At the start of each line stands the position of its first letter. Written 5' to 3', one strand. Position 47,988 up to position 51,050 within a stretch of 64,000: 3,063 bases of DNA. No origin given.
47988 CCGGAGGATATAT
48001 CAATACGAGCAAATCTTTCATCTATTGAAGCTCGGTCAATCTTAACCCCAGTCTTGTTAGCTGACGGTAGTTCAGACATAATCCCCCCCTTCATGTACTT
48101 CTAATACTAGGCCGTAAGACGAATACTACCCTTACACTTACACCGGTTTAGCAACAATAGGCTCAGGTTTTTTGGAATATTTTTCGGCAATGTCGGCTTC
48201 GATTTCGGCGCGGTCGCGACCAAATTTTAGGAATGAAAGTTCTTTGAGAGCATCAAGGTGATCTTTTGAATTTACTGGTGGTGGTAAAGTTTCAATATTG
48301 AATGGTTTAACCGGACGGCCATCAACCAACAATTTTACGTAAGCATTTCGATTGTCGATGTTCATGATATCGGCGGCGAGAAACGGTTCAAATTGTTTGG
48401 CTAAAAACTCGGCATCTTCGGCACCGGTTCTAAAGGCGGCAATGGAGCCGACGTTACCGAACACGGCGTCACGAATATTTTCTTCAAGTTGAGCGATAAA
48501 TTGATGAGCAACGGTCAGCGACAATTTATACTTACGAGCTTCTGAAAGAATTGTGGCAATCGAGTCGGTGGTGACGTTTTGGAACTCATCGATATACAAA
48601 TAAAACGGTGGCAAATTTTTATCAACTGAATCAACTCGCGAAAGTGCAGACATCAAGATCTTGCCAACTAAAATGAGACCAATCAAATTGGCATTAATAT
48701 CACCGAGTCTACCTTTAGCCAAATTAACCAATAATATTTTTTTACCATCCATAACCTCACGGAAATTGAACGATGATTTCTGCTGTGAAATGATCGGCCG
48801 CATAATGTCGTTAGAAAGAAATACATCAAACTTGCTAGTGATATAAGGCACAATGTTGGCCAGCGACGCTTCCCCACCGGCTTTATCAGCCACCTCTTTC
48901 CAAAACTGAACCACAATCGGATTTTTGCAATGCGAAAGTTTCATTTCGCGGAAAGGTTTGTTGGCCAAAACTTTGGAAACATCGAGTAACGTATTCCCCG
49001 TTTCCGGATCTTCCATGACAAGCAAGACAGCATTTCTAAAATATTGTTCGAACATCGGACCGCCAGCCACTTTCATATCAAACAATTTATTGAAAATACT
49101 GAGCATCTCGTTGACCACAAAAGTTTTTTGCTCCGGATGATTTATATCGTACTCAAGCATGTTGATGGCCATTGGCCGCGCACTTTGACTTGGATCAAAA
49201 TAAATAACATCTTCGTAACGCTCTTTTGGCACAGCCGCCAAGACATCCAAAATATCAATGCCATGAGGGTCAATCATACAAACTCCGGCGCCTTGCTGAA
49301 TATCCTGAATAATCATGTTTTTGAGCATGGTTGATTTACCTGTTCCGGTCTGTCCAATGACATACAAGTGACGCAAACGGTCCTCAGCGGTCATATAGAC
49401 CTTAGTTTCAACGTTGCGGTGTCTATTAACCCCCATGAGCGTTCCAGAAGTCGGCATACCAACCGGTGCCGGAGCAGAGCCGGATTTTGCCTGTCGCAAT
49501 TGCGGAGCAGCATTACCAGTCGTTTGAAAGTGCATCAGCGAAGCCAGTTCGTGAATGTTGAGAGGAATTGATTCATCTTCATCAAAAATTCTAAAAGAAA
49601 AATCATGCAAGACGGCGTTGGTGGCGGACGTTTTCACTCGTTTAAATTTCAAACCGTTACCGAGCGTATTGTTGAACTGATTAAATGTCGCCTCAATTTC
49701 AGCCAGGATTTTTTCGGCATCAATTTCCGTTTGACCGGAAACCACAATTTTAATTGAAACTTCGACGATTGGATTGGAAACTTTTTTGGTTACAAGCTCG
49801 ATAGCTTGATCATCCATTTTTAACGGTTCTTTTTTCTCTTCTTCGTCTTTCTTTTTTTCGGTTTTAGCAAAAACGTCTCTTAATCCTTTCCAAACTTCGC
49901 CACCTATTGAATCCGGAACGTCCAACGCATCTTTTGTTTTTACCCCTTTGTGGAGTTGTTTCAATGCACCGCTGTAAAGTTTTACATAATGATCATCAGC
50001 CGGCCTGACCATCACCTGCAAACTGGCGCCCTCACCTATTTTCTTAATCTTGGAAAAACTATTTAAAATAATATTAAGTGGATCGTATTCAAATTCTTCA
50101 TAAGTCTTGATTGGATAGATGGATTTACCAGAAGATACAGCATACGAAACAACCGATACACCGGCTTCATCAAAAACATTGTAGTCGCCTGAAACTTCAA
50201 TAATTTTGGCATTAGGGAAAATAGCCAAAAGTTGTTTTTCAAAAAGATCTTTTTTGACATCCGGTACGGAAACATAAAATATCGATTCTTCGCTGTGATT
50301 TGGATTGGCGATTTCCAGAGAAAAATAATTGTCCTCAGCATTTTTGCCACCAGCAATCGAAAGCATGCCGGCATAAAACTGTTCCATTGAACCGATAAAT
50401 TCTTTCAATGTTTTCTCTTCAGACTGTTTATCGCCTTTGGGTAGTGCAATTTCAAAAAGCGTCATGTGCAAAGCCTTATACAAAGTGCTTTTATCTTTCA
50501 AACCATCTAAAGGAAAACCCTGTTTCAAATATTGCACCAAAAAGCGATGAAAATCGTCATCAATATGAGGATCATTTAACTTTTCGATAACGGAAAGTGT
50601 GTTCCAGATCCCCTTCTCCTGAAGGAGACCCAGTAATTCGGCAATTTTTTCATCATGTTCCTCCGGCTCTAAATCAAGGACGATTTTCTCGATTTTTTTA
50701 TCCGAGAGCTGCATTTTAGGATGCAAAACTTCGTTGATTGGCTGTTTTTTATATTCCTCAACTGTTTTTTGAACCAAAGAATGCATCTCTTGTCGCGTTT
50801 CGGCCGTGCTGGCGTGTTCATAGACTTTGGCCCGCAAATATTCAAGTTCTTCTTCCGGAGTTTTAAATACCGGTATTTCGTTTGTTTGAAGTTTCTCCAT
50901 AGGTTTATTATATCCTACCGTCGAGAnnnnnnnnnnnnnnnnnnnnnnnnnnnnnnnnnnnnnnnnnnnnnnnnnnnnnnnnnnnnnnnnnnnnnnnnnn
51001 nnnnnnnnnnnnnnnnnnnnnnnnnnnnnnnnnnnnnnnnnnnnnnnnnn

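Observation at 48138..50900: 920-aa soluble protein ending in a VirD4/TrwB-type coupling-protein ATPase domain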

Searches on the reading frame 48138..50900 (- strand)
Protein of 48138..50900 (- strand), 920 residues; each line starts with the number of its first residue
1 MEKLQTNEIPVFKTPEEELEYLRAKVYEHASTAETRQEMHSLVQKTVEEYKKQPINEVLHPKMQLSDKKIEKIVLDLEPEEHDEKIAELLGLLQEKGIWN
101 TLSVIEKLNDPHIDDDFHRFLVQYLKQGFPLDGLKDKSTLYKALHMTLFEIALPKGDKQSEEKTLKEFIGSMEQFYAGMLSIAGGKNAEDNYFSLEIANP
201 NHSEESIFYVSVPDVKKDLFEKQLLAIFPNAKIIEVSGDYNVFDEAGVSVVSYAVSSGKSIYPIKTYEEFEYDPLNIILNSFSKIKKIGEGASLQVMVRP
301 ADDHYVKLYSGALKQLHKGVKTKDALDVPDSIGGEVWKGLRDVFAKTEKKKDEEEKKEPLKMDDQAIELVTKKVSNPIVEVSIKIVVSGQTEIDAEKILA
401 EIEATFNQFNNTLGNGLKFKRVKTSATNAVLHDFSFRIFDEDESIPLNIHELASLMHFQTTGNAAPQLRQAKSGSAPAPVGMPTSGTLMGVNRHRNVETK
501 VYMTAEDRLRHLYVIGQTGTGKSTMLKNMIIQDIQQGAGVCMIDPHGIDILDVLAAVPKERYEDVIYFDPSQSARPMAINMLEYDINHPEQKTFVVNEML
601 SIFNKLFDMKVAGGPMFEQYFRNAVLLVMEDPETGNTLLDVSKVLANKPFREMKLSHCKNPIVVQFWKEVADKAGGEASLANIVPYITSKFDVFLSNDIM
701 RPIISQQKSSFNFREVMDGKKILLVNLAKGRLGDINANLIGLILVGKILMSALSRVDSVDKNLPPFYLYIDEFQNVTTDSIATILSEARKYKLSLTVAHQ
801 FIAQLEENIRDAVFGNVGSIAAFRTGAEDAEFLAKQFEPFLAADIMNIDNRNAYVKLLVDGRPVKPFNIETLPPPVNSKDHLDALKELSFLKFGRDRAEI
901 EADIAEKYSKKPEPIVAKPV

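Call 5: search_protein_families(library=pfam, proteins=[window:48138-50900:-], max_evalue=1)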
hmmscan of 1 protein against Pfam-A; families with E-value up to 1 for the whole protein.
window:48138-50900:- (920 aa): 18 families
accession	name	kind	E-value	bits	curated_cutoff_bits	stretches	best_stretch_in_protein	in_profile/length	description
PF01935.23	DUF87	-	4.3e-08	34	23.2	1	497-576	10-84/220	Helicase HerA, central domain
PF02534.20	T4SS-DNA_transf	-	4.2e-07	29.6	20.1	1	502-808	37-347/468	Type IV secretory system Conjugative DNA transfer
PF12696.13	TraG-D_C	-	8.4e-06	26.2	22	1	765-832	1-74/126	TraM recognition site of TraD and TraG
PF10412.15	TrwB_AAD_bind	-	0.00011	21.6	20.5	1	504-547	10-53/387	Type IV secretion-system coupling protein DNA-binding domain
PF13401.12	AAA_22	-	0.00048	20.9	27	1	510-550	6-33/130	AAA domain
PF01580.24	FtsK_SpoIIIE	-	0.00091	19.2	24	1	502-531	31-61/221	FtsK/SpoIIIE family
PF25199.1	nSTAND_NTPase5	-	0.0011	19.2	34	1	504-569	36-103/145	Novel STAND NTPase 5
PF20720.3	nSTAND3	-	0.0023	18.1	27.2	1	497-569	2-72/155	Novel STAND NTPase 3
PF13173.12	AAA_14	-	0.0076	16.7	27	0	512-534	5-27/129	AAA domain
PF13191.12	AAA_16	-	0.01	16.8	32.6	1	504-529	19-44/167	AAA ATPase domain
PF05673.19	DUF815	-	0.033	13.8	23.8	1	505-569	49-114/249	Protein of unknown function (DUF815)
PF05872.18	HerA_C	-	0.052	12.6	22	1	495-547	7-59/502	Helicase HerA-like C-terminal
PF24389.1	ORC-CDC6-like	-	0.068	12.3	27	1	508-533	31-56/571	ORC-CDC6-like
PF00005.33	ABC_tran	-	0.08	14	25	1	511-544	13-45/137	ABC transporter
PF13245.12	AAA_19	-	0.1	13.2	25.1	0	511-531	13-33/134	AAA domain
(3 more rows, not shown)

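Call 6: search_protein_families(library=ncbifam, proteins=[window:48138-50900:-], max_evalue=1)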
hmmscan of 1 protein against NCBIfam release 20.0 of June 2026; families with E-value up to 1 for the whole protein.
window:48138-50900:- (920 aa): 21 families
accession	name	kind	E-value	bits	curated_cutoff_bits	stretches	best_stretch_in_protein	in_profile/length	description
TIGR03743.1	SXT_TraD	subfamily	1.5e-14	53.4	366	2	487-582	156-251/636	conjugative transfer system coupling protein TraD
NF045973.1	conju_CD1115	equivalog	3.4e-11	42.7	250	1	498-831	13-363/442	VirD4-like conjugal transfer protein, CD1115 family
TIGR03754.1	conj_TOL_TraD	equivalog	3.7e-09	35.6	647.55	1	485-551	159-223/643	type IV conjugative transfer system coupling protein TraD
NF041447.1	TrbC_conju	equivalog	4.6e-08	32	800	1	484-546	103-166/685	F-type conjugative transfer protein TrbC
NF053655.1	CedD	equivalog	8.2e-06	24.8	600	1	492-547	204-259/527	DNA-translocating ATPase CedD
TIGR00929.1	VirB4_CagE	subfamily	0.00023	19.5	643.1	2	508-574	436-478/792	VirB4 family type IV secretion/conjugal transfer ATPase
NF045975.1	VirB4_plasma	equivalog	0.00081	17.2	590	1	513-546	519-552/894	Mbov_0397 family ICE element conjugal transfer ATPase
NF041326.1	Bacteroid_MobC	subfamily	0.0016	16.9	900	1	768-836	460-532/655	conjugal transfer protein MobC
TIGR02759.1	TraD_Ftype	equivalog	0.01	14.6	521.35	1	502-545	169-212/566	type IV conjugative transfer system coupling protein TraD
NF045971.1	conju_CD1110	equivalog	0.019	13.3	325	0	514-546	420-453/752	VirB4-like conjugal transfer ATPase, CD1110 family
NF011692.0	PRK15112.1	equivalog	0.03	13.9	452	1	501-576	33-103/269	putrescine export ABC transporter ATP-binding protein SapF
TIGR02746.1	TraC-F-type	equivalog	0.034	12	567.05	1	513-544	434-465/800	type IV secretion system protein TraC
NF006486.0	PRK08903.1-6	equivalog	0.038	13.5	307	1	500-552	27-79/222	DnaA regulatory inactivator Hda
TIGR03608.1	L_ocin_972_ABC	subfamily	0.046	13.2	254.85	0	512-532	27-46/206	putative bacteriocin export ABC transporter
TIGR03925.1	T7SS_EccC_b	equivalog_domain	0.05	11.9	346.55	1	500-534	353-385/564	type VII secretion protein EccCb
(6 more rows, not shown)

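Call 7: search_protein_families(library=padloc, proteins=[window:48138-50900:-], max_evalue=1)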
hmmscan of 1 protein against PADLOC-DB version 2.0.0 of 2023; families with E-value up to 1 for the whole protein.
window:48138-50900:- (920 aa): 5 families
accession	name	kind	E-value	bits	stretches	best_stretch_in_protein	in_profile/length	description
PDLC04140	mad8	-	3e-14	51.3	1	510-812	28-244/314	mads_8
PDLC04103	HerA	-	1.3e-05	21.8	1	501-547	163-210/579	-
PDLC01055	HerA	-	0.00011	19.2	1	499-538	147-186/532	Type III coevolved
PDLC04105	HerA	-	0.00024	17.8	1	510-547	167-205/576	-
PDLC04106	HerA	-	0.021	11.4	1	499-553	164-217/667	-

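Call 8: find_homologous_proteins(query=window:48138-50900:-)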
Query window:48138-50900:- (920 aa): 1854 proteins with E <= 0.001 among 8000 candidates; the best 120 are listed.
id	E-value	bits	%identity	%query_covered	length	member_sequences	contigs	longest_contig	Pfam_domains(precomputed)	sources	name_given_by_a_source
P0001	0.0e+0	2046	100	100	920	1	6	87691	PF26449.1,PF01935.24,PF02534.21,PF12696.14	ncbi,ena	-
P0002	0.0e+0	1806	87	100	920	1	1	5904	PF26449.1,PF01935.24,PF02534.21,PF12696.14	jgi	jgi:hypothetical protein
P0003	0.0e+0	1765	85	100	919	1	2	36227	PF26449.1,PF10412.16,PF01935.24,PF02534.21,PF12696.14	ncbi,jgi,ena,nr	ncbi:TPA: hypothetical protein DCQ44_01580 [Candidatus Taylorbacteria bacterium]|nr:hypothetical pro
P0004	0.0e+0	1763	86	100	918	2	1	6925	PF26449.1,PF01935.24,PF02534.21,PF12696.14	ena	-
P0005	0.0e+0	1734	83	100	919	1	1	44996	PF26449.1,PF01935.24,PF02534.21,PF12696.14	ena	-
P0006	0.0e+0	1709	83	100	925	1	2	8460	PF26449.1,PF01935.24,PF02534.21,PF12696.14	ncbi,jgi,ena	jgi:hypothetical protein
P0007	0.0e+0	1676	81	100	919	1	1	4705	PF26449.1,PF01935.24,PF02534.21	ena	-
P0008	0.0e+0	1502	73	99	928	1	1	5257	PF26449.1,PF01935.24,PF02534.21,PF12696.14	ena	-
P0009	0.0e+0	1475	71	99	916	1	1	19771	PF26449.1,PF01935.24,PF12696.14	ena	-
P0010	0.0e+0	1452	71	99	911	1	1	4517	PF26449.1,PF01935.24,PF02534.21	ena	-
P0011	0.0e+0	1382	68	100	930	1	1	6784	PF26449.1,PF01935.24,PF12696.14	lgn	-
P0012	0.0e+0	1296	63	98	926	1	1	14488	PF26449.1,PF01935.24,PF12696.14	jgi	jgi:hypothetical protein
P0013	0.0e+0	1286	64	98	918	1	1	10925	PF26449.1,PF10412.16,PF01935.24,PF02534.21,PF12696.14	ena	-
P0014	0.0e+0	1278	61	100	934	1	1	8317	PF26449.1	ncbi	-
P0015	0.0e+0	1277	62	100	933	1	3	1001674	PF26449.1,PF01935.24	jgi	jgi:hypothetical protein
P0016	0.0e+0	1272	64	98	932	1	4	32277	PF26449.1,PF01935.24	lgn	-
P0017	0.0e+0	1270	62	99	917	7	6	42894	PF26449.1,PF10412.16,PF12696.14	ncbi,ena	ncbi:MAG: TraM recognition domain-containing protein [Patescibacteria group bacterium]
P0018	0.0e+0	1269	62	98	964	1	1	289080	PF26449.1,PF01935.24,PF12696.14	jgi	jgi:hypothetical protein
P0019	0.0e+0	1269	62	99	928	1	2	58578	PF26449.1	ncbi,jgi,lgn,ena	-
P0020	0.0e+0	1268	62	99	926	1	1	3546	PF26449.1,PF10412.16,PF02534.21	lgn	-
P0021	0.0e+0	1268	62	100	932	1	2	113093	PF26449.1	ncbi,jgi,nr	ncbi:MAG: hypothetical protein HQ402_02945 [Parcubacteria group bacterium]|nr:hypothetical protein [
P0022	0.0e+0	1267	62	99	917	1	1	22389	PF26449.1,PF12696.14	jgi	-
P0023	0.0e+0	1267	62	99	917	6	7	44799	PF26449.1,PF12696.14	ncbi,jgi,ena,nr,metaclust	ncbi:MAG: hypothetical protein UT90_C0012G0003 [Parcubacteria group bacterium GW2011_GWA1_40_21]|nr:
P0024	0.0e+0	1267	62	98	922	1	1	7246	PF26449.1,PF10412.16,PF01935.24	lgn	-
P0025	0.0e+0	1267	62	98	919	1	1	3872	PF26449.1,PF12696.14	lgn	-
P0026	0.0e+0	1266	62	98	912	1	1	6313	PF26449.1,PF12696.14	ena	-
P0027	0.0e+0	1265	62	99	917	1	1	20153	PF26449.1,PF10412.16,PF01935.24,PF12696.14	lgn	-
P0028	0.0e+0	1263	62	98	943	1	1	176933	PF26449.1,PF01935.24,PF12696.14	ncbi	-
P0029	0.0e+0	1262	62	99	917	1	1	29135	PF26449.1,PF12696.14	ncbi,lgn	-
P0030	0.0e+0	1261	62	98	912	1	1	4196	PF26449.1,PF10412.16,PF12696.14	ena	-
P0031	0.0e+0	1261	62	99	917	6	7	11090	PF26449.1,PF10412.16,PF12696.14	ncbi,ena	ncbi:MAG: TraM recognition domain-containing protein [Patescibacteria group bacterium]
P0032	0.0e+0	1261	61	99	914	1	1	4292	PF26449.1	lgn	-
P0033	0.0e+0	1260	63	98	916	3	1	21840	PF26449.1,PF10412.16,PF01935.24,PF12696.14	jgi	-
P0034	0.0e+0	1260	63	98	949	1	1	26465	PF26449.1,PF01935.24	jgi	jgi:hypothetical protein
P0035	0.0e+0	1260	62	99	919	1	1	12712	PF26449.1,PF10412.16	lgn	-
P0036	0.0e+0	1259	62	98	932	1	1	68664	PF26449.1,PF01935.24,PF13401.13,PF02534.21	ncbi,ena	-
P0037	0.0e+0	1257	61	99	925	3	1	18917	PF26449.1,PF01935.24,PF02534.21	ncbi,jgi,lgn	ncbi:MAG: type IV secretory system conjugative DNA transfer family protein [Candidatus Paceibacterot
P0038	0.0e+0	1257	62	98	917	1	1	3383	PF26449.1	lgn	-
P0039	0.0e+0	1256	62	98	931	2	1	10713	PF26449.1,PF10412.16,PF01935.24,PF12696.14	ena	-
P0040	0.0e+0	1255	63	98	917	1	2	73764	PF26449.1,PF10412.16,PF01935.24,PF02534.21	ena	-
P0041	0.0e+0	1254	64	98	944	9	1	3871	PF26449.1,PF10412.16,PF01935.24,PF02534.21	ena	-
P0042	0.0e+0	1252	60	99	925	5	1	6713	PF26449.1,PF12696.14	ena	-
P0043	0.0e+0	1250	62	98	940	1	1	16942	PF26449.1,PF01935.24,PF02534.21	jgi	jgi:hypothetical protein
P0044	0.0e+0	1250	61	98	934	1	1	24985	PF26449.1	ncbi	-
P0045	0.0e+0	1249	62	98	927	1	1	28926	PF26449.1,PF12696.14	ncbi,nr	ncbi:MAG: TraM recognition domain-containing protein [Candidatus Taylorbacteria bacterium]|nr:TraM r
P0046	0.0e+0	1248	62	99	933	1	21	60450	PF26449.1,PF01935.24,PF12696.14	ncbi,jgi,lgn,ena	jgi:hypothetical protein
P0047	0.0e+0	1248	61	99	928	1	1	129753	PF26449.1,PF01935.24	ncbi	-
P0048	0.0e+0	1248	62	98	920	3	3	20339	PF26449.1,PF10412.16,PF01935.24,PF12696.14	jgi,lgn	jgi:hypothetical protein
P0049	0.0e+0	1247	61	98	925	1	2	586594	PF26449.1,PF01935.24,PF12696.14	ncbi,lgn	ncbi:MAG: TraM recognition domain-containing protein [Patescibacteria group bacterium]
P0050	0.0e+0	1247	63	98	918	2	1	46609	PF26449.1,PF10412.16,PF01935.24,PF12696.14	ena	-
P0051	0.0e+0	1246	61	98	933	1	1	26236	PF26449.1,PF01935.24,PF12696.14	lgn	-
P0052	0.0e+0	1244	62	99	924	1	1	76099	PF26449.1,PF01935.24,PF12696.14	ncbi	-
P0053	0.0e+0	1242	61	99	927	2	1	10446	PF26449.1,PF01935.24,PF12696.14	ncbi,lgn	-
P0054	0.0e+0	1242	62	99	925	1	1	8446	PF26449.1,PF10412.16,PF01935.24,PF13401.13,PF12696.14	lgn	-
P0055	0.0e+0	1241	61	99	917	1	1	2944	PF26449.1,PF10412.16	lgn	-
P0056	0.0e+0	1241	62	99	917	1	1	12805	PF26449.1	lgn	-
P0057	0.0e+0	1238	61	99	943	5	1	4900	PF26449.1,PF01935.24,PF12696.14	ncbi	-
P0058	0.0e+0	1237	59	100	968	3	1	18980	PF26449.1,PF10412.16,PF12696.14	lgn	-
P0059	0.0e+0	1237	61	98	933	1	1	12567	PF26449.1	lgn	-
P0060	0.0e+0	1237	62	98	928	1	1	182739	PF26449.1,PF10412.16,PF01935.24,PF12696.14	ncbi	-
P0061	0.0e+0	1236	60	99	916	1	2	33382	PF26449.1,PF01935.24,PF02534.21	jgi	jgi:hypothetical protein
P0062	0.0e+0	1236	62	98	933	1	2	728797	PF26449.1,PF01935.24,PF12696.14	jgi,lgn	jgi:hypothetical protein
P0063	0.0e+0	1235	61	98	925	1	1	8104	PF26449.1,PF01935.24,PF12696.14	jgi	jgi:hypothetical protein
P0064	0.0e+0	1235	62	98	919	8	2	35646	PF26449.1,PF10412.16,PF01935.24,PF12696.14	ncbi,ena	-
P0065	0.0e+0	1234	61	99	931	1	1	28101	PF26449.1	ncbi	-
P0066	0.0e+0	1231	60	100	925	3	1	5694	PF26449.1,PF10412.16,PF01935.24,PF02534.21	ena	-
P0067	0.0e+0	1231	61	99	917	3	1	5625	PF26449.1,PF12696.14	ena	-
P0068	0.0e+0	1230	63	98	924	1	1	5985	PF26449.1,PF01935.24,PF12696.14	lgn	-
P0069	0.0e+0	1230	62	98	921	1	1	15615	PF26449.1,PF10412.16,PF01935.24,PF02534.21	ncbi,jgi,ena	ncbi:MAG: type IV secretory system conjugative DNA transfer family protein [Candidatus Paceibacterot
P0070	0.0e+0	1229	61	99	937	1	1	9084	PF26449.1,PF10412.16,PF01935.24,PF13401.13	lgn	-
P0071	0.0e+0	1229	61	98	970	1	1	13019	PF26449.1,PF10412.16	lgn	-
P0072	0.0e+0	1229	60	99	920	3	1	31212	PF26449.1,PF10412.16,PF01935.24,PF02534.21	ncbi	-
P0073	0.0e+0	1228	61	98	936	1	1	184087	PF26449.1,PF01935.24,PF12696.14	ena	-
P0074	0.0e+0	1228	62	98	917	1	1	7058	PF26449.1,PF10412.16,PF01935.24,PF02534.21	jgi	-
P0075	0.0e+0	1228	62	97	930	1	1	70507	PF26449.1,PF01935.24,PF02534.21,PF12696.14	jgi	jgi:type IV secretory pathway TraG/TraD family ATPase VirD4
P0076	0.0e+0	1227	60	99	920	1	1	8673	PF26449.1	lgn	-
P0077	0.0e+0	1227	61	98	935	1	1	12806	PF26449.1,PF12696.14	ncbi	-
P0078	0.0e+0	1227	61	98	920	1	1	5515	PF26449.1,PF01935.24,PF02534.21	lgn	-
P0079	0.0e+0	1227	62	99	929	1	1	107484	PF26449.1,PF01935.24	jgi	jgi:hypothetical protein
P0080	0.0e+0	1227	61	98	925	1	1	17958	PF26449.1,PF01935.24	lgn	-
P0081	0.0e+0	1227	63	98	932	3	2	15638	PF26449.1,PF01935.24,PF02534.21,PF12696.14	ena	-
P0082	0.0e+0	1227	61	98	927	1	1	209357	PF26449.1,PF12696.14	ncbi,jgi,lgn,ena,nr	ncbi:MAG TPA: TraM recognition domain-containing protein [Candidatus Paceibacterota bacterium]|nr:Tr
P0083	0.0e+0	1226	61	98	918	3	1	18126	PF26449.1,PF10412.16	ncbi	-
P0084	0.0e+0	1226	61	98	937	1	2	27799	PF26449.1,PF10412.16,PF01935.24,PF12696.14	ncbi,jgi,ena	-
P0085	0.0e+0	1226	61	98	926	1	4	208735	PF26449.1,PF10412.16,PF01935.24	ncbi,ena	ncbi:MAG: DUF87 domain-containing protein [Patescibacteria group bacterium]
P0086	0.0e+0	1226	60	98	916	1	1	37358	PF26449.1,PF10412.16,PF12696.14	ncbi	-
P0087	0.0e+0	1225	62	98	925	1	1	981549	PF26449.1,PF01935.24,PF12696.14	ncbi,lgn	ncbi:MAG: DUF87 domain-containing protein [Patescibacteria group bacterium]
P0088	0.0e+0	1224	61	98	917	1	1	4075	PF26449.1,PF10412.16,PF02534.21,PF12696.14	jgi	jgi:hypothetical protein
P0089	0.0e+0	1224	60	98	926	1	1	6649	PF26449.1,PF10412.16,PF01935.24,PF12696.14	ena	-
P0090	0.0e+0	1224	61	98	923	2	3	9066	PF26449.1,PF10412.16,PF01935.24,PF12696.14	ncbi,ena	-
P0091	0.0e+0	1223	61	98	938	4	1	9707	PF26449.1,PF01935.24,PF12696.14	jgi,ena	jgi:hypothetical protein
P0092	0.0e+0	1223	60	99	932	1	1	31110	PF26449.1,PF10412.16,PF12696.14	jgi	jgi:hypothetical protein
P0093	0.0e+0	1222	61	98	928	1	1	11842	PF26449.1,PF12696.14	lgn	-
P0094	0.0e+0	1222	61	98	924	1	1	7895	PF26449.1,PF01935.24,PF12696.14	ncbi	-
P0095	0.0e+0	1221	60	99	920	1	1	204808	PF26449.1,PF02534.21,PF12696.14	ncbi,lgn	-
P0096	0.0e+0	1221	61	99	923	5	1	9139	PF26449.1,PF10412.16,PF01935.24,PF02534.21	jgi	jgi:hypothetical protein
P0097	0.0e+0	1219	60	98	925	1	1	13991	PF26449.1,PF10412.16,PF01935.24,PF13401.13,PF12696.14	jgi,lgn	-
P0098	0.0e+0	1219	60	98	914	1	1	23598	PF26449.1,PF10412.16,PF01935.24,PF02534.21,PF12696.14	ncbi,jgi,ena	jgi:hypothetical protein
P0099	0.0e+0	1218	61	98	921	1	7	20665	PF26449.1,PF01935.24,PF02534.21,PF12696.14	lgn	-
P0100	0.0e+0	1218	61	98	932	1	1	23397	PF26449.1,PF10412.16,PF01935.24,PF13401.13,PF12696.14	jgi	jgi:hypothetical protein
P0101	0.0e+0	1217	61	99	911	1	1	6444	PF26449.1,PF01935.24,PF12696.14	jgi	jgi:hypothetical protein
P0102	0.0e+0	1217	61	98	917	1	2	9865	PF26449.1,PF01935.24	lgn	-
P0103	0.0e+0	1217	60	98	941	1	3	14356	PF26449.1,PF10412.16,PF01935.24,PF12696.14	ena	-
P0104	0.0e+0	1217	61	99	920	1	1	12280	PF26449.1,PF10412.16,PF01935.24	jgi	jgi:hypothetical protein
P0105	0.0e+0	1216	61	98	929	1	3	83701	PF26449.1,PF01935.24,PF12696.14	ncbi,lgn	-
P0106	0.0e+0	1216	62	98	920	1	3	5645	PF26449.1,PF10412.16,PF01935.24,PF13401.13,PF12696.14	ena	-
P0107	0.0e+0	1216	59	99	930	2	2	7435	PF26449.1,PF10412.16,PF12696.14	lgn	-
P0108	0.0e+0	1216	59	98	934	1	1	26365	PF26449.1,PF01935.24,PF02534.21,PF12696.14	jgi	jgi:hypothetical protein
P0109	0.0e+0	1216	60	99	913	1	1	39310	PF26449.1,PF01935.24,PF12696.14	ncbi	ncbi:MAG: DUF87 domain-containing protein [Candidatus Vogelbacteria bacterium]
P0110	0.0e+0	1216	60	98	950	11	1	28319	PF26449.1,PF10412.16,PF12696.14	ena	-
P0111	0.0e+0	1216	59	98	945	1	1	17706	PF26449.1,PF01935.24,PF12696.14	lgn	-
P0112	0.0e+0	1216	61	98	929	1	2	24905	PF26449.1,PF01935.24,PF12696.14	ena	-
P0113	0.0e+0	1215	62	98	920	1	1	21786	PF26449.1,PF10412.16,PF01935.24,PF13401.13,PF12696.14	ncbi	-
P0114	0.0e+0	1215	60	98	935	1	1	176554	PF26449.1,PF10412.16,PF01935.24,PF13401.13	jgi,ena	-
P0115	0.0e+0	1215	62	98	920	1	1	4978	PF26449.1,PF10412.16,PF01935.24,PF13401.13,PF12696.14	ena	-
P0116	0.0e+0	1215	60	98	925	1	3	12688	PF26449.1,PF10412.16,PF01935.24,PF12696.14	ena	-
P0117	0.0e+0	1215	62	98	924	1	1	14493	PF26449.1,PF01935.24,PF12696.14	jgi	jgi:ribosomal protein S25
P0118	0.0e+0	1215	61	98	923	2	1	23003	PF26449.1,PF10412.16,PF01935.24,PF12696.14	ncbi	-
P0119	0.0e+0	1215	61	99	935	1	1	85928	PF26449.1,PF10412.16,PF01935.24,PF12696.14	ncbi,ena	-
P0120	0.0e+0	1215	60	98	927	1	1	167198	PF26449.1,PF10412.16,PF01935.24,PF12696.14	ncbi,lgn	-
